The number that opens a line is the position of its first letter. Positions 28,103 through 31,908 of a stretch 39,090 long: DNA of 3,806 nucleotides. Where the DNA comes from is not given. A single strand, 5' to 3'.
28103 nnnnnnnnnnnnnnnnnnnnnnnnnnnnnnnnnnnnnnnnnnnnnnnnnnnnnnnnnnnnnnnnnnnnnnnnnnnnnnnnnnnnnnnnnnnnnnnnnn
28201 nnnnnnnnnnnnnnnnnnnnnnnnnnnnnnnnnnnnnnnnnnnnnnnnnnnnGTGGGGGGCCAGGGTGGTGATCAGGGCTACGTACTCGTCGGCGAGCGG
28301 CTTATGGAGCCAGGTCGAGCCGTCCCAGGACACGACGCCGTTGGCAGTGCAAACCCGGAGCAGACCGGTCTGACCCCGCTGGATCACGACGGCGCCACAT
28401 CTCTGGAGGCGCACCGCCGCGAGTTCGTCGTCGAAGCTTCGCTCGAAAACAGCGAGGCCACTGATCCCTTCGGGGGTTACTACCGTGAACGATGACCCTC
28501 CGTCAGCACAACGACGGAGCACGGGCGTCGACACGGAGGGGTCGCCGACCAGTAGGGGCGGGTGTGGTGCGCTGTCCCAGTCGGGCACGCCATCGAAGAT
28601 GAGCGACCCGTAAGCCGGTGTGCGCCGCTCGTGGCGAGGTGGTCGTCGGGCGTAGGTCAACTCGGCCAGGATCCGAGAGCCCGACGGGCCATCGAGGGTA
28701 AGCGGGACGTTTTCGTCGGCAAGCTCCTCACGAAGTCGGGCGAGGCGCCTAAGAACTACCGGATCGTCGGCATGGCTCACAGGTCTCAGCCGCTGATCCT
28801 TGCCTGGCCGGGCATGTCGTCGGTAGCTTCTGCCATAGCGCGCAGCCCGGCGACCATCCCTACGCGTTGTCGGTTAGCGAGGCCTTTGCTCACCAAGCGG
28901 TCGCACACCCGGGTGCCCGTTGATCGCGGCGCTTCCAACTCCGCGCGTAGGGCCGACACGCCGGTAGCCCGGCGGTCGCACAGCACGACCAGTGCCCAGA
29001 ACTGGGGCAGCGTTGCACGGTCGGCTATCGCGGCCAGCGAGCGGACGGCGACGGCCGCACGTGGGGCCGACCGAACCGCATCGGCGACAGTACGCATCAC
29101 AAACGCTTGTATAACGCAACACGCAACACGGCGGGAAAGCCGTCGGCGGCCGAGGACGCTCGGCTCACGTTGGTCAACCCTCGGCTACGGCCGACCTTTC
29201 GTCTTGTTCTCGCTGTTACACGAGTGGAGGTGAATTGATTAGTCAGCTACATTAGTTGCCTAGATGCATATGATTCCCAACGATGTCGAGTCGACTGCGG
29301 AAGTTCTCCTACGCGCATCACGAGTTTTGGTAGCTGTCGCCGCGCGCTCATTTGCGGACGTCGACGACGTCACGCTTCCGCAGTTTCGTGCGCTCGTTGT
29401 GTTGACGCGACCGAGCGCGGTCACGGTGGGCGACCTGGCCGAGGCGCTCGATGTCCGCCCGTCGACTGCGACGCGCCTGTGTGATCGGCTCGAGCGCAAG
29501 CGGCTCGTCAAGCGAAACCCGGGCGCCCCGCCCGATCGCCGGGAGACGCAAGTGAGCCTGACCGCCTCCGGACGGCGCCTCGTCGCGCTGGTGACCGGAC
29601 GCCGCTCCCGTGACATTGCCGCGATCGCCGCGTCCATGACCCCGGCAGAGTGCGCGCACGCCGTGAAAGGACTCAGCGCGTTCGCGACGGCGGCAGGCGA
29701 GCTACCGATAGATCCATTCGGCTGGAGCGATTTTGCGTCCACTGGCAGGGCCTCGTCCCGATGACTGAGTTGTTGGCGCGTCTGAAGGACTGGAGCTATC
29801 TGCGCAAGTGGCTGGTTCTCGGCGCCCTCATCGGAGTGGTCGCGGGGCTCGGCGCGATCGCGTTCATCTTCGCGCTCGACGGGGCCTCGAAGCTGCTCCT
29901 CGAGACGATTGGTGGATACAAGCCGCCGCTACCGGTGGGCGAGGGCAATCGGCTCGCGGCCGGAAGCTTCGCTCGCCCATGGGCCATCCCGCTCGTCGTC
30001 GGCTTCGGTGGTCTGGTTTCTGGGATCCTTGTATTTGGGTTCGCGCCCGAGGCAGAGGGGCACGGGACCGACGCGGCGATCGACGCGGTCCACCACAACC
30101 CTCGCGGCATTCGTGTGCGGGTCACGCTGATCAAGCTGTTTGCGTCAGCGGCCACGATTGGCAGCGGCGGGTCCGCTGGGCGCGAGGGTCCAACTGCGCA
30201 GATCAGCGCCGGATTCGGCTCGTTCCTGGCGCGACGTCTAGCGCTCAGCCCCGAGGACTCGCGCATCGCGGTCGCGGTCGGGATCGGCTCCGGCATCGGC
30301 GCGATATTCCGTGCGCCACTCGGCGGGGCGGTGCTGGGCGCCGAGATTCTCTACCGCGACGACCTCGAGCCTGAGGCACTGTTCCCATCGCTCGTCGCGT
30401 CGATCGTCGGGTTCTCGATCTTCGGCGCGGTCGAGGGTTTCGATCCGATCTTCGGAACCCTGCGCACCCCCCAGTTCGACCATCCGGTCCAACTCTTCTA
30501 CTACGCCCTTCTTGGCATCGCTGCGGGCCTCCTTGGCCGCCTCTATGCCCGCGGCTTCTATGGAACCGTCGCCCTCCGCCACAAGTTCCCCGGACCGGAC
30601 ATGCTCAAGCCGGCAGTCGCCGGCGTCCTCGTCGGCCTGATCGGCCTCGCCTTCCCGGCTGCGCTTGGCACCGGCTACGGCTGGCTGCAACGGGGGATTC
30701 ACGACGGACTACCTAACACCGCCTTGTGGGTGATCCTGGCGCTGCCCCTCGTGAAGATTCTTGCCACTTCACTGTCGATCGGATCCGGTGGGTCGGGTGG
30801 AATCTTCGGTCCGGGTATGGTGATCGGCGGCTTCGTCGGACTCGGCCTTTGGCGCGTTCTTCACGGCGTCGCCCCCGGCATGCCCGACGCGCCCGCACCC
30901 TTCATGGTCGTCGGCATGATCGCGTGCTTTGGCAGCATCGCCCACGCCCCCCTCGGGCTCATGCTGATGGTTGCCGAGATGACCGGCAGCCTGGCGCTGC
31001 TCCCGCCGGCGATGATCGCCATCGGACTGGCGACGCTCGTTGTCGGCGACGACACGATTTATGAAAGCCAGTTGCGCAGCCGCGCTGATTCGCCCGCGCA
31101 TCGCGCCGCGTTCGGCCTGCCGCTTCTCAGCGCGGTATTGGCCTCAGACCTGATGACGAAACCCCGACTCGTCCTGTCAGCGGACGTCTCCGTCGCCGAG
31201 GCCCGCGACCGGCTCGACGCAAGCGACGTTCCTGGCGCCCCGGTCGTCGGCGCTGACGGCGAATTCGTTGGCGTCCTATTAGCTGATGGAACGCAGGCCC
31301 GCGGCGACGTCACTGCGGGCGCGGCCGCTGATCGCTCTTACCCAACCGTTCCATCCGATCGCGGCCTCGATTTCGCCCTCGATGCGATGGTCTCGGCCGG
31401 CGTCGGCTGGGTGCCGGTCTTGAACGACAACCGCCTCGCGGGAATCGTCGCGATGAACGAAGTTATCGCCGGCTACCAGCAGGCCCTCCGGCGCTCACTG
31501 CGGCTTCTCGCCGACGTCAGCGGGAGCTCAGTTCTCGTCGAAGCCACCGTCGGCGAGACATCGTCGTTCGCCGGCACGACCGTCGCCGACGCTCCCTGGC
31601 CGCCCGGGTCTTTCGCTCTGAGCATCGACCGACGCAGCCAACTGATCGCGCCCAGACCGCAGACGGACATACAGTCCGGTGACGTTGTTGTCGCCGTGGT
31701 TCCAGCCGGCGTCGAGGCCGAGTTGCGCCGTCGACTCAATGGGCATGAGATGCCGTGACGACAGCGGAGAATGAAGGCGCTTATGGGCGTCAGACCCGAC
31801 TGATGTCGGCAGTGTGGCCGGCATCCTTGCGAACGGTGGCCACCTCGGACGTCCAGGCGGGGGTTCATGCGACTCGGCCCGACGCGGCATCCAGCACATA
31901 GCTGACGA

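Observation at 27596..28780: DAC (DisA_N)-fold protein with altered catalytic motifs, an unassigned N-terminal half and a C-terminal zinc ribbon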

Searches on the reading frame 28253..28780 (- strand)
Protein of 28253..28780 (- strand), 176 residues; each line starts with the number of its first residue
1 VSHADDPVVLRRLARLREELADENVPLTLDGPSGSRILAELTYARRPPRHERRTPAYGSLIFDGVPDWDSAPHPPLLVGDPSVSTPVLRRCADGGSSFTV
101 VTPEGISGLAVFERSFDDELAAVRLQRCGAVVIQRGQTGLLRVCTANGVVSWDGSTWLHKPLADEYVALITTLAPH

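Call 49: predict_structure(alignment_id=A2)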
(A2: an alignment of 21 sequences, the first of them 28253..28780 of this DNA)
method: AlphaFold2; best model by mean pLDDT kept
length: 176 residues; sequences in the alignment: 21
mean_pLDDT: 94.0   pTM: 0.88
mean pLDDT of the five models: 94.0, 93.8, 93.4, 92.8, 91.2
residues with pLDDT >= 90: 153; 70-90: 21; 50-70: 1; < 50: 1
segments of 3 or more residues with pLDDT < 50: none
pLDDT, mean of each block of 10 residues (from residue 1): 82 97 97 95 96 96 94 93 96 97 97 90 92 96 97 97 90 90
secondary structure, 60 per line:
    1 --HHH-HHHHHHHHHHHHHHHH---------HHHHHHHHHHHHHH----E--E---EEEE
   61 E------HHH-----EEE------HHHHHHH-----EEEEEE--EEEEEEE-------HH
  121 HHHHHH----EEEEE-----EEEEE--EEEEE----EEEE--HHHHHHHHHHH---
elements in order: H7-22 H32-45 E57-61 E76-78 H85-91 E97-102 E105-111 H119-126 E131-135 E141-145 E148-152 E157-160 H163-173

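Call 52: fold_search(model_id=the predicted structure, library=pdb)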
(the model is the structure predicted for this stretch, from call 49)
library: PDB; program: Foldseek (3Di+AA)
matches with E <= 10: 363; with E <= 0.001: 0
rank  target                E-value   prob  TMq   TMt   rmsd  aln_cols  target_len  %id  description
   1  9y4s_H                1.8e-03  0.97  0.30  0.18  12.2       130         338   14  Crystal structure of DNA integrity scanning protein (DisA) from Mycobacterium tuberculosis in complex with cyclic di-A (released 2025-09-17)
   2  9y9y_H                2.9e-03  0.96  0.30  0.27  11.9       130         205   14  Crystal structure of DNA integrity scanning protein DisA from Mycobacterium tuberculosis in complex with cyclic di-AMP (released 2025-09-24)
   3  9y4s_G                2.9e-03  0.94  0.29  0.18  12.1       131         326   14  Crystal structure of DNA integrity scanning protein (DisA) from Mycobacterium tuberculosis in complex with cyclic di-A (released 2025-09-17)
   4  7y0d_A                3.5e-03  0.97  0.40  0.23   9.7       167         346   16  Cryo-EM structure of the Mycobacterium smegmatis DNA integrity scanning protein (MsDisA). (released 2023-02-08)
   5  9y4s_A                5.8e-03  0.92  0.30  0.18  11.9       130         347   14  Crystal structure of DNA integrity scanning protein (DisA) from Mycobacterium tuberculosis in complex with cyclic di-A (released 2025-09-17)
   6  9y9y_C                7.4e-03  0.87  0.29  0.18  11.8       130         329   15  Crystal structure of DNA integrity scanning protein DisA from Mycobacterium tuberculosis in complex with cyclic di-AMP (released 2025-09-24)
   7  9y4s_E                8.4e-03  0.85  0.29  0.18  11.9       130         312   14  Crystal structure of DNA integrity scanning protein (DisA) from Mycobacterium tuberculosis in complex with cyclic di-A (released 2025-09-17)
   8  6gyy_B                9.5e-03  0.92  0.33  0.38  10.3       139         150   16  Crystal structure of DacA from Staphylococcus aureus, N166C/T172C double mutant (released 2019-01-23)
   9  9y4s_B                9.5e-03  0.89  0.30  0.17  11.9       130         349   14  Crystal structure of DNA integrity scanning protein (DisA) from Mycobacterium tuberculosis in complex with cyclic di-A (released 2025-09-17)
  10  9y9y_D                1.0e-02  0.87  0.30  0.17  11.9       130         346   14  Crystal structure of DNA integrity scanning protein DisA from Mycobacterium tuberculosis in complex with cyclic di-AMP (released 2025-09-24)
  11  9y4s_D                1.1e-02  0.87  0.30  0.18  12.0       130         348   14  Crystal structure of DNA integrity scanning protein (DisA) from Mycobacterium tuberculosis in complex with cyclic di-A (released 2025-09-17)
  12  9y9y_A                1.1e-02  0.85  0.30  0.17  12.0       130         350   14  Crystal structure of DNA integrity scanning protein DisA from Mycobacterium tuberculosis in complex with cyclic di-AMP (released 2025-09-24)
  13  8s4c_B                1.3e-02  0.51  0.27  0.29  12.4       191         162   11  CdaA-H04 complex (released 2024-06-19)
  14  9y4s_F                1.5e-02  0.80  0.29  0.19  12.0       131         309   14  Crystal structure of DNA integrity scanning protein (DisA) from Mycobacterium tuberculosis in complex with cyclic di-A (released 2025-09-17)
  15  3c1y_A                1.5e-02  0.66  0.26  0.15  12.9       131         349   12  Structure of bacterial DNA damage sensor protein with co-purified and co-crystallized ligand (released 2008-05-06)
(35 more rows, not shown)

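Call 69: search_protein_families(library=pfam, alignment_id=A2, max_evalue=10)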
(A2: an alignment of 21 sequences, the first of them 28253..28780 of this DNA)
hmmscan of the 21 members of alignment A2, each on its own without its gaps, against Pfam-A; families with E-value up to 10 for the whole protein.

A. member 1, window:28253-28780:- (176 aa): 1 family
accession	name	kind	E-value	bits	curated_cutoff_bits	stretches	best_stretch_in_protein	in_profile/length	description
PF21753.2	DACNK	-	2.1e-22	79.9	27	1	15-159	1-145/146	Probable sensor domain DACNK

B. families by the number of members that match (of 21 scanned): 7 families
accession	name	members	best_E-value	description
PF21753.2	DACNK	21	3.1e-36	Probable sensor domain DACNK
PF19565.4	DUF6087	3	0.057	Family of unknown function (DUF6087)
PF22029.2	PhyR_sigma2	1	0.0053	Sigma2 domain of PhyR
PF19849.4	DUF6324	1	0.035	Family of unknown function (DUF6324)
PF18430.7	DBD_HTH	1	0.04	Putative DNA-binding domain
PF22262.2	DUF6950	1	0.041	Domain of unknown function (DUF6950)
PF24182.1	G1RFP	1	0.09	Gene 1 ring forming protein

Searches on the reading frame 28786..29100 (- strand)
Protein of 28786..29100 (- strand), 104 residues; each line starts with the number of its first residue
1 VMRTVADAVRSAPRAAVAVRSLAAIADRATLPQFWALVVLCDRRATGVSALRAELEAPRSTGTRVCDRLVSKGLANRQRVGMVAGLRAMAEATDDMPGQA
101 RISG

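Call 59: search_protein_families(library=pfam, proteins=[window:28786-29100:-], max_evalue=0.01)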
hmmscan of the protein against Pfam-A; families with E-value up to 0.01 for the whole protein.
window:28786-29100:- (104 aa): 2 families
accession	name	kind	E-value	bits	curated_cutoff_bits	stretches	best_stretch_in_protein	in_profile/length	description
PF01047.28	MarR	-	0.0003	21.1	24.6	1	30-79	2-51/59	MarR family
PF12802.13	MarR_2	-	0.0011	19.5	27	1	30-79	4-54/61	MarR family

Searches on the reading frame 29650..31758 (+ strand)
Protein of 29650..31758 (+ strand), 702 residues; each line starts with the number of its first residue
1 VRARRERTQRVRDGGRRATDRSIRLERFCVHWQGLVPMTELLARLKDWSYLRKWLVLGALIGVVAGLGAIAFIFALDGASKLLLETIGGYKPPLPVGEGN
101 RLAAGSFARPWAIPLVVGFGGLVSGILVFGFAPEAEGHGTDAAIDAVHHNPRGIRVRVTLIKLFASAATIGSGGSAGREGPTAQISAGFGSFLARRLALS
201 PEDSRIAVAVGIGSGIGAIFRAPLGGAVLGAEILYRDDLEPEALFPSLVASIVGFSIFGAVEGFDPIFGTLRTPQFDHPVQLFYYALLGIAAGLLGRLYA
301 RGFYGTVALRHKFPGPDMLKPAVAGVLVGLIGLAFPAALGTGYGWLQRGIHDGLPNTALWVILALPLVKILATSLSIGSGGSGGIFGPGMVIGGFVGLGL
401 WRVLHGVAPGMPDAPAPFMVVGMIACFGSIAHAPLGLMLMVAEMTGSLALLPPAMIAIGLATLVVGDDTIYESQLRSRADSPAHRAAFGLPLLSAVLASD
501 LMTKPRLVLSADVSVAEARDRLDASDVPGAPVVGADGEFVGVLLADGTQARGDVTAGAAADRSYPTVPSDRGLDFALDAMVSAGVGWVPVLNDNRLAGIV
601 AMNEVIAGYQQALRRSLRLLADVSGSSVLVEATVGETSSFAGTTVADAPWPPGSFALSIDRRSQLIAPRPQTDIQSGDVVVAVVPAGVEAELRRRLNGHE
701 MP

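Call 59: search_protein_families(library=pfam, proteins=[window:29650-31758:+], max_evalue=0.01)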
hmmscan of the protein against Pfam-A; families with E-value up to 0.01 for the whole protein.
window:29650-31758:+ (702 aa): 3 families
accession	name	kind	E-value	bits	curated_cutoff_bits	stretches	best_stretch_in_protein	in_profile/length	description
PF00654.25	Voltage_CLC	-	1.6e-87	294.3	24.8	1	120-465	1-345/346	Voltage gated chloride channel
PF00571.33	CBS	-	4.1e-13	49.9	24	2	498-543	1-46/57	CBS domain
PF02080.26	TrkA_C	-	5.1e-10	39.6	27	1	629-696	1-70/71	TrkA-C domain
